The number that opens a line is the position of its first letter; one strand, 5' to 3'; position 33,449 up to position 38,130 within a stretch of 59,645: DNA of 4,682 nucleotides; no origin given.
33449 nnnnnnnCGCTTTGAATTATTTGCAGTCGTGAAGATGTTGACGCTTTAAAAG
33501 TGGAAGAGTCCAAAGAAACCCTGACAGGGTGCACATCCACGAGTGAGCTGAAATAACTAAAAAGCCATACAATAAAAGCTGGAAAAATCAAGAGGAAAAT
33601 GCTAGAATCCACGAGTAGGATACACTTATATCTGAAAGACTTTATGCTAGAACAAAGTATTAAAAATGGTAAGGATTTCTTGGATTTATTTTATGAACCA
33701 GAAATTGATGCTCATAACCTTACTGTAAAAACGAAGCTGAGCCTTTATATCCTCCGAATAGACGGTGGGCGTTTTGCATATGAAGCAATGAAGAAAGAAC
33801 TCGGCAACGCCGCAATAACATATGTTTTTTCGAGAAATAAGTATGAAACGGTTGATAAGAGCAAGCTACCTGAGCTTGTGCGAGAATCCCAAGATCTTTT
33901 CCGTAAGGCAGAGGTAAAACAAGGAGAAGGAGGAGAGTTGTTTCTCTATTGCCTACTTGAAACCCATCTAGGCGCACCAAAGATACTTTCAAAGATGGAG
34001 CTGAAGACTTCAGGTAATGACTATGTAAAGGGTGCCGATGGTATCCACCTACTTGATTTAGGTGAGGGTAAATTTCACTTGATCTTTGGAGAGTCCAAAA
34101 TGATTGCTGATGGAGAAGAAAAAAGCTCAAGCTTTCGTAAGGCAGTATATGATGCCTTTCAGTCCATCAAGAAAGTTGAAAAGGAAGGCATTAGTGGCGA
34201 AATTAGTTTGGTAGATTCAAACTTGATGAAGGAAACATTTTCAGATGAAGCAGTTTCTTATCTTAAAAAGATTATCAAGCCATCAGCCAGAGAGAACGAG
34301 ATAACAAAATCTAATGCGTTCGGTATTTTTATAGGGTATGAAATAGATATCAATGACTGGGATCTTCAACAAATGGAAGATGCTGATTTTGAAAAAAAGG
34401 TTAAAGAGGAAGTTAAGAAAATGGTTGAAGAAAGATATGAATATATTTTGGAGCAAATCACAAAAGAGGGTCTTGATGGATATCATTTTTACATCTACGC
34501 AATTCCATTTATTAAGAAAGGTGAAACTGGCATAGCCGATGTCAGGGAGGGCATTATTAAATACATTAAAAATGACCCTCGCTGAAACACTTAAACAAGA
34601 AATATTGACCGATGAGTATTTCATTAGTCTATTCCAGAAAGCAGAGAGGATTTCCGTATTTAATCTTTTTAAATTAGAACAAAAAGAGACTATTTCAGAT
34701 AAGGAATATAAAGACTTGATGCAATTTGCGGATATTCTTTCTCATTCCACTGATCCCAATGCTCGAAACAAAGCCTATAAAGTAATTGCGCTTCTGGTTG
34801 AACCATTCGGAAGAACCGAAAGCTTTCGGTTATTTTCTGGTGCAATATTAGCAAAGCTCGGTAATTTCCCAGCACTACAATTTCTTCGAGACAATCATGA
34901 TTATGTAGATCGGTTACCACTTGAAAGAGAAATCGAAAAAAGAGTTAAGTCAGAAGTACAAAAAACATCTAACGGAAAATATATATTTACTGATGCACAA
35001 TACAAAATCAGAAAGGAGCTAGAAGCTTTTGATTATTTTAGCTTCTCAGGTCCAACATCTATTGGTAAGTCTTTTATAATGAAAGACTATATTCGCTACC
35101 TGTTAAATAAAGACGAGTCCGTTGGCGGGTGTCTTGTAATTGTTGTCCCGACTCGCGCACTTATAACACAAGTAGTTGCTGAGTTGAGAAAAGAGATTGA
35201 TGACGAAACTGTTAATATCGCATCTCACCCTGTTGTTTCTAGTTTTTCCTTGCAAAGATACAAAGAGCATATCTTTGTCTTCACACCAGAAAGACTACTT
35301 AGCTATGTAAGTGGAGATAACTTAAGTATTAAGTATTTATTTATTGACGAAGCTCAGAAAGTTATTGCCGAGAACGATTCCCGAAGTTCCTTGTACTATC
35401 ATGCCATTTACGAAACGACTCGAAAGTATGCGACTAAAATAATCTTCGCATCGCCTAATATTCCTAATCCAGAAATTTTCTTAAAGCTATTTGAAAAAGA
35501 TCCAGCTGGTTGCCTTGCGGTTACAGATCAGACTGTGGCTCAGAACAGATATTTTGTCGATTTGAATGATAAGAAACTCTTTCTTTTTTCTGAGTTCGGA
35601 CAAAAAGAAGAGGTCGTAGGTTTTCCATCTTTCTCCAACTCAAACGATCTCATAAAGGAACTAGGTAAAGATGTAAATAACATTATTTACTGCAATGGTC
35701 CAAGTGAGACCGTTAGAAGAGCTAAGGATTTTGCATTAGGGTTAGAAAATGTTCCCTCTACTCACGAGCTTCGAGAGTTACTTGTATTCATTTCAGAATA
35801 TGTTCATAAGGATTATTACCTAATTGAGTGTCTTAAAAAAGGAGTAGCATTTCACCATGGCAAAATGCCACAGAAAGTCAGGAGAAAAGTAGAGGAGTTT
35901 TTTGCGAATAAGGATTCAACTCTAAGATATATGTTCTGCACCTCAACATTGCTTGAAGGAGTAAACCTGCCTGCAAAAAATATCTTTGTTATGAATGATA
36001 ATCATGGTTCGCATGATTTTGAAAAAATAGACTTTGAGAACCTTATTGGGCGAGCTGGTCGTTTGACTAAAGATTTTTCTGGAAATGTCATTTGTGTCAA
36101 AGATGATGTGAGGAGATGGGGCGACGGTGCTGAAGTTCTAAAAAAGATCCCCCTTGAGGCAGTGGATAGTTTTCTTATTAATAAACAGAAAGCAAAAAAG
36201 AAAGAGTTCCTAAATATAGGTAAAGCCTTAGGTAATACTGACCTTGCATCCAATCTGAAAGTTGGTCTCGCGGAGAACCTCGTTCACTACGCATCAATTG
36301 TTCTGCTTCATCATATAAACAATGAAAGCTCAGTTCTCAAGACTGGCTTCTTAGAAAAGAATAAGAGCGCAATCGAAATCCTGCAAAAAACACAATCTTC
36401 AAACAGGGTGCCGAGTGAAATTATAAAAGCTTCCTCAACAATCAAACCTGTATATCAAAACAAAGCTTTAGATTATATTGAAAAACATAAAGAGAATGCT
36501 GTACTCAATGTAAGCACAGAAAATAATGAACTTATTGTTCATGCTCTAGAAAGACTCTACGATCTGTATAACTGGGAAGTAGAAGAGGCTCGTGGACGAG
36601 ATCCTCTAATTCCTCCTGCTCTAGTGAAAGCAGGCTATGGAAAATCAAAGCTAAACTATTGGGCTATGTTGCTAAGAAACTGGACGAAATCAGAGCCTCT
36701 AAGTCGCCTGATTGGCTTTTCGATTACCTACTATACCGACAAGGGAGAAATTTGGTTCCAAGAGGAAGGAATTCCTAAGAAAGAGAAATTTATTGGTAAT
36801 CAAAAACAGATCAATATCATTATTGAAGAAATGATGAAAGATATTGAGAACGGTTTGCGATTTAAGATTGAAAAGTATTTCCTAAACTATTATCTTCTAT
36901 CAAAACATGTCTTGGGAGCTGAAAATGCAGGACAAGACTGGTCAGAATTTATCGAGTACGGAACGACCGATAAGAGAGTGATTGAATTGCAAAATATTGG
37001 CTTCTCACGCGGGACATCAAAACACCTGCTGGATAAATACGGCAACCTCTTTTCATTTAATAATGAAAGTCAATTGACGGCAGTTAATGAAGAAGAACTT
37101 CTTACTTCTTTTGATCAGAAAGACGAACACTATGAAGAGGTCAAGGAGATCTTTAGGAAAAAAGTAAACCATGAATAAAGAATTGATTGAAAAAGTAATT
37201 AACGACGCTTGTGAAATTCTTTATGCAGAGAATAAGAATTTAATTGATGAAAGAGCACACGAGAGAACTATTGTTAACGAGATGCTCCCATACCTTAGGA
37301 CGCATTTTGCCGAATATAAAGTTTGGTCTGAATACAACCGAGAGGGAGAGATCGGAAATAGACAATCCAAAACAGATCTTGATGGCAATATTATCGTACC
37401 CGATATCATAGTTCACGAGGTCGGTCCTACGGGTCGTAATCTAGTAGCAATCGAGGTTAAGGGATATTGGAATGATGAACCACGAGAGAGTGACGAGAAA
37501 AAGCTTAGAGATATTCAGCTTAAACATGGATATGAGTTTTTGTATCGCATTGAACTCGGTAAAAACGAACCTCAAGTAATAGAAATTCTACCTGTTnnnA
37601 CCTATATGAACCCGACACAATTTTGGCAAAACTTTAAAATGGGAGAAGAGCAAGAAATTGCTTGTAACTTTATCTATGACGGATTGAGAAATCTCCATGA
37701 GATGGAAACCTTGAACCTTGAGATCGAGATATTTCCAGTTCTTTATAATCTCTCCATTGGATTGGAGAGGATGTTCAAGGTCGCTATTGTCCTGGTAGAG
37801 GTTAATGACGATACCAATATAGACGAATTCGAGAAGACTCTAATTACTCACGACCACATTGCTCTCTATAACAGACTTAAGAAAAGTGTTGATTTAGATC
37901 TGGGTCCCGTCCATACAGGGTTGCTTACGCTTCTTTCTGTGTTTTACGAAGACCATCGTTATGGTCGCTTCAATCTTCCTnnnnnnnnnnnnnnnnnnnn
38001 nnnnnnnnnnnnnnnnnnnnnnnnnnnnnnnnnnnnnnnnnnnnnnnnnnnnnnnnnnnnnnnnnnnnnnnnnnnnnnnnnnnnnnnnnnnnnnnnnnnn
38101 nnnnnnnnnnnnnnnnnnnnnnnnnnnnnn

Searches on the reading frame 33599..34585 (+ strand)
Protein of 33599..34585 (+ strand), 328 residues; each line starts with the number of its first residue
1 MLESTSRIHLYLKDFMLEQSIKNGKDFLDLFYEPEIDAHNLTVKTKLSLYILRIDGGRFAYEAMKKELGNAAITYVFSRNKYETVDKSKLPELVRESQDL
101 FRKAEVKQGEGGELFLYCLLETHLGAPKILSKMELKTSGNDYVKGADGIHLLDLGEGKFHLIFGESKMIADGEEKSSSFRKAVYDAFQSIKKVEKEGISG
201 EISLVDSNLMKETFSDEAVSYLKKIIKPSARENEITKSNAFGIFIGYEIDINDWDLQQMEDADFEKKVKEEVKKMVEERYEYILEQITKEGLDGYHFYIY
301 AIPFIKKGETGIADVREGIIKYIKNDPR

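Call 3: search_protein_families(library=pfam, proteins=[window:33599-34585:+], max_evalue=1)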
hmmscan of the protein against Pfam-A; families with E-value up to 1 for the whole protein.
window:33599-34585:+ (328 aa): 3 families
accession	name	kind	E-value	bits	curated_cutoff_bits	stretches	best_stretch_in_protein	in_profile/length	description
PF08878.16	HamA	-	2.1e-54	185.2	25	1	64-304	3-230/230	HamA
PF11378.13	DUF3181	-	0.076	13.8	23.2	0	249-286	14-50/90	Protein of unknown function (DUF3181)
PF23792.1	CD1375-like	-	0.13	12.8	27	1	266-290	26-48/48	CD1375-like protein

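Call 4: search_protein_families(library=padloc, proteins=[window:33599-34585:+], max_evalue=1)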
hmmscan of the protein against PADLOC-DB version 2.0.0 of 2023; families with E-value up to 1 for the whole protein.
window:33599-34585:+ (328 aa): 21 families
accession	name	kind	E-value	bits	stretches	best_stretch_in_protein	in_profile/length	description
PDLC00156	HamA1|HamA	-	3e-90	300.8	1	20-323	4-296/298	DUF1837 domain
PDLC00162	HamA1|HamA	-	1.7e-56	190.1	1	19-305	7-290/310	DUF1837 domain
PDLC00164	HamA1|HamA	-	2.3e-42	143.5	1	36-305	208-471/490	DUF1837 domain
PDLC00168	HamA1|HamA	-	4.3e-41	139.3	1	41-304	35-296/312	DUF1837 domain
PDLC00196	HamA2|HamA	-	9e-36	121.9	1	41-304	34-297/315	DUF1837 domain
PDLC00165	HamA1|HamA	-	5.2e-32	109.4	1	44-303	34-288/308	DUF1837 domain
PDLC00163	HamA1|HamA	-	1.8e-31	107.8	1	28-305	21-298/314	DUF1837 domain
PDLC00152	HamA1|HamA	-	1.1e-22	78.8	1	70-286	64-267/299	DUF1837 domain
PDLC00172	HamA1|HamA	-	1.1e-21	75.7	1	76-306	64-310/326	DUF1837 domain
PDLC00171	HamA1|HamA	-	2.9e-21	74.1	1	37-289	16-254/286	DUF1837 domain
PDLC00151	HamA1|HamA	-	1.4e-20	71.8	1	44-311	170-426/436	DUF1837 domain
PDLC00170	HamA1|HamA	-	5.4e-19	66.6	1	45-277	18-240/279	DUF1837 domain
PDLC00166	HamA1|HamA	-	1.5e-18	65.4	1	35-278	10-243/282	DUF1837 domain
PDLC00154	HamA1|HamA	-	2.1e-17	61.6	1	42-289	32-274/313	DUF1837 domain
PDLC00195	HamA2|HamA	-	7.3e-15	53.2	1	77-278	51-242/283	DUF1837 domain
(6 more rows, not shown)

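Call 5: search_protein_families(library=ncbifam, proteins=[window:33599-34585:+], max_evalue=1)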
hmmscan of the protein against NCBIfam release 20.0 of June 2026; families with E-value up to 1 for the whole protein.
window:33599-34585:+ (328 aa): 0 families

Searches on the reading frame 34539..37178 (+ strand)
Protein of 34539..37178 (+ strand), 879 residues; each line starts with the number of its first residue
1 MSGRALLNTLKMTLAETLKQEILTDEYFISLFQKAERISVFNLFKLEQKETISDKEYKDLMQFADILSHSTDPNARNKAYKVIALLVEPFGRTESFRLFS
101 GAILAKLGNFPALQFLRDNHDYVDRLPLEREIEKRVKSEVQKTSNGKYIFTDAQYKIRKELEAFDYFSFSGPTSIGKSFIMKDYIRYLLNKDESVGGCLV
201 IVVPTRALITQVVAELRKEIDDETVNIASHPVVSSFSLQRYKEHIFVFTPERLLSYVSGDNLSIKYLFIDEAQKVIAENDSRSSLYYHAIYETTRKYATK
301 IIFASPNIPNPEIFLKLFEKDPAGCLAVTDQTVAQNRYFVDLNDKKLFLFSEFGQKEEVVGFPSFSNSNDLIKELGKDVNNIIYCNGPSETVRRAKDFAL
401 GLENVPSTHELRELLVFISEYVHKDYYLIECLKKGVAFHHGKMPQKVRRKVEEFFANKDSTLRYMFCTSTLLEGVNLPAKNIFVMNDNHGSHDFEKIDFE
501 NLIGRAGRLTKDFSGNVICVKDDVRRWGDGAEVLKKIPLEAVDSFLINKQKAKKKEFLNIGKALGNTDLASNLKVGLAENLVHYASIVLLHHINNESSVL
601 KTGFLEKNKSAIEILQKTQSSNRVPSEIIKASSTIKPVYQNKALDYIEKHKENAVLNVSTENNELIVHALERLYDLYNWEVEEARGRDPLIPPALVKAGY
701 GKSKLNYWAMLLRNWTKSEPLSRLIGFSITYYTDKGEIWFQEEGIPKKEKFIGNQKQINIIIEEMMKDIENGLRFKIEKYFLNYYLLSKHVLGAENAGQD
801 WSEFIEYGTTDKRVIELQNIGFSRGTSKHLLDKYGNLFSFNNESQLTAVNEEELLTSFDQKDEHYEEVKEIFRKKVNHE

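Call 3: search_protein_families(library=pfam, proteins=[window:34539-37178:+], max_evalue=1)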
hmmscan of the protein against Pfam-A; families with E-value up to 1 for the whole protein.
window:34539-37178:+ (879 aa): 5 families
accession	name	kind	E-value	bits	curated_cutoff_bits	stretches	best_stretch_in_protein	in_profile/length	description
PF00270.35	DEAD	-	1.2e-11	45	26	1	159-287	9-140/167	DEAD/DEAH box helicase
PF00271.37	Helicase_C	-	7.4e-09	36.3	23.5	1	412-509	16-109/110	Helicase conserved C-terminal domain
PF04851.21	ResIII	-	9.9e-05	22.7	22.5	1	165-279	24-141/164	Type III restriction enzyme, res subunit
PF13173.12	AAA_14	-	0.021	15.3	27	0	170-203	8-28/129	AAA domain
PF13401.12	AAA_22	-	0.21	12.4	27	1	170-278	11-97/130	AAA domain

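Call 4: search_protein_families(library=padloc, proteins=[window:34539-37178:+], max_evalue=1)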
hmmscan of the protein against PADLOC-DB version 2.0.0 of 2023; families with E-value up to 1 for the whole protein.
window:34539-37178:+ (879 aa): 26 families (the best 25 are shown)
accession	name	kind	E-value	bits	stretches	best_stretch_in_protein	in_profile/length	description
PDLC00176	HamB1|HamB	-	7.8e-273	905.5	1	12-871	1-844/845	DEAD-box helicase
PDLC00190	HamB1|HamB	-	1.8e-189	630.2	1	11-847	5-836/866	DEAD-box helicase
PDLC00186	HamB1|HamB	-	6.5e-135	449.2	1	18-873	6-859/864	DEAD-box helicase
PDLC00187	HamB1|HamB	-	4.8e-119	397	1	13-834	3-810/851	DEAD-box helicase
PDLC00200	HamB2|HamB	-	2.8e-107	357.8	1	17-871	5-856/865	DEAD-box helicase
PDLC00185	HamB1|HamB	-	2.6e-92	308.1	2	23-656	10-661/871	DEAD-box helicase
PDLC00199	HamB2|HamB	-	1.3e-90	302.6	2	31-650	10-644/841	DEAD-box helicase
PDLC00181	HamB1|HamB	-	7.6e-76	253.8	1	14-857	4-820/836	DEAD-box helicase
PDLC00180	HamB1|HamB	-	1.6e-59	200.1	2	48-526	11-442/709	DEAD-box helicase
PDLC00177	HamB1|HamB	-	3.9e-57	192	1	22-674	8-683/841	DEAD-box helicase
PDLC00184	HamB1|HamB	-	1.6e-49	166.8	1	143-523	109-473/738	DEAD-box helicase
PDLC00201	HamB2|HamB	-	2e-48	163.3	1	50-519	14-437/721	DEAD-box helicase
PDLC00191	HamB1|HamB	-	1.3e-34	117.6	1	166-527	120-491/767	DEAD-box helicase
PDLC00182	HamB1|HamB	-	7.5e-31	105.2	1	150-520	100-445/719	DEAD-box helicase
PDLC00194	HamB1|HamB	-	2.1e-29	100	1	407-596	533-722/995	DEAD-box helicase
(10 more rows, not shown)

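Call 5: search_protein_families(library=ncbifam, proteins=[window:34539-37178:+], max_evalue=1)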
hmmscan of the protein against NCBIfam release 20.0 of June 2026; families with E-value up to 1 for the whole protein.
window:34539-37178:+ (879 aa): 8 families
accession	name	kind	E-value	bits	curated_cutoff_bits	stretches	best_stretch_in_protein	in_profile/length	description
NF002654.0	PRK02362.1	equivalog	5.8e-13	48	887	1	424-526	294-399/739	ATP-dependent DNA helicase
NF002251.0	PRK01172.1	equivalog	3.1e-12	45.6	891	1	369-562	226-415/674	ATP-dependent DNA helicase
NF001308.0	PRK00254.1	equivalog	2e-10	39.5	1216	1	172-521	47-385/720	ATP-dependent DNA helicase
NF040935.1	helicase_Hel308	equivalog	3.4e-09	35.4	1200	1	427-525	301-404/704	ATP-dependent DNA helicase Hel308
TIGR04121.1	DEXH_lig_assoc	equivalog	0.00067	17.5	850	1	433-477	276-318/804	ligase-associated DNA damage response DEXH box helicase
NF008394.0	PRK11192.1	equivalog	0.0055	15.6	507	1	170-276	46-162/441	ATP-dependent RNA helicase SrmB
NF008744.0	PRK11776.1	equivalog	0.0077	14.8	524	1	200-276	76-160/460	ATP-dependent RNA helicase DbpA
NF053631.1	RNA_helic_CshA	equivalog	0.039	12.8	646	1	200-275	71-153/434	degradosome RNA helicase CshA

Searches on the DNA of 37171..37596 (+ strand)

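Call 88: search_dna_similar(query=L088:4950-7708:+, collection=ecoli_genomes, mode=near, max_rows=8)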
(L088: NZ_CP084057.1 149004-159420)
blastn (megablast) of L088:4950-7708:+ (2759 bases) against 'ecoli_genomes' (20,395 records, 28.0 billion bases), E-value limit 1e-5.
Records with a match: 47; places in all: 47; records where one place covers at least 80% of the query: 33.
Genomes with a match: 45 of 5426; with a place that covers at least 80% of the query: 31. Places per genome that has any: lowest 1, median 1, highest 2. On chromosomes: 44 places; on plasmids: 3.
Best place of each record, by identity: >=99% 39; 90-95% 8.
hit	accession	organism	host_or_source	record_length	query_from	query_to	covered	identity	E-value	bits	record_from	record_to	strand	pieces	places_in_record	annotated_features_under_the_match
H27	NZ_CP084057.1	Escherichia coli strain X14-3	Procambarus clarkii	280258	1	2759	100%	100.0%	0e+0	5096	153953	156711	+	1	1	restriction endonuclease | TIGR02391 family protein | hypothetical protein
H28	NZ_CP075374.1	Escherichia coli strain no107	stool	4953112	1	2759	100%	100.0%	0e+0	5096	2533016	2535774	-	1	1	restriction endonuclease | TIGR02391 family protein | hypothetical protein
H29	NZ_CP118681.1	Escherichia coli strain HZDC01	ostriches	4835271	1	2759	100%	100.0%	0e+0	5096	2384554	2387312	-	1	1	restriction endonuclease | TIGR02391 family protein | hypothetical protein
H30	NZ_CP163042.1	Escherichia coli strain W150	Homo sapiens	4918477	1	2759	100%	100.0%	0e+0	5096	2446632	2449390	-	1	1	restriction endonuclease | TIGR02391 family protein | hypothetical protein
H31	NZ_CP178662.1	Escherichia coli strain VTB96935v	Chicken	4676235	1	2759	100%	100.0%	0e+0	5096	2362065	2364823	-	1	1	restriction endonuclease | TIGR02391 family protein | hypothetical protein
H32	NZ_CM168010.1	Escherichia coli strain PEC395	Sus scrofa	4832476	1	2759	100%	100.0%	0e+0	5096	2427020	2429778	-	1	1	restriction endonuclease | TIGR02391 family protein | hypothetical protein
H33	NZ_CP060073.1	Escherichia coli strain G4/9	Homo sapiens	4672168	1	2759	100%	100.0%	0e+0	5090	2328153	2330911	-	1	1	restriction endonuclease | TIGR02391 family protein | hypothetical protein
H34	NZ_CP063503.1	Escherichia coli strain EH09-18-41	Homo sapiens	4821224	1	2759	100%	100.0%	0e+0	5090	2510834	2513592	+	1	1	restriction endonuclease | TIGR02391 family protein | hypothetical protein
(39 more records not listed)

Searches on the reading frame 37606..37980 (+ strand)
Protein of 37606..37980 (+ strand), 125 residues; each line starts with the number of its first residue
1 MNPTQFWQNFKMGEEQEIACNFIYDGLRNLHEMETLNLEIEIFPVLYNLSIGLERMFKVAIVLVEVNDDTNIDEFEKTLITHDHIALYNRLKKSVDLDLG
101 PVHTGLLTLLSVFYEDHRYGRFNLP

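Call 87: search_solved_structures(query=A5, max_evalue=10, show_alignments=3)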
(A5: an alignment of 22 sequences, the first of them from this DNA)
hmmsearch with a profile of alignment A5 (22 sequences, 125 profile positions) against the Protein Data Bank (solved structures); distinct sequences matched with E-value up to 10: 0.
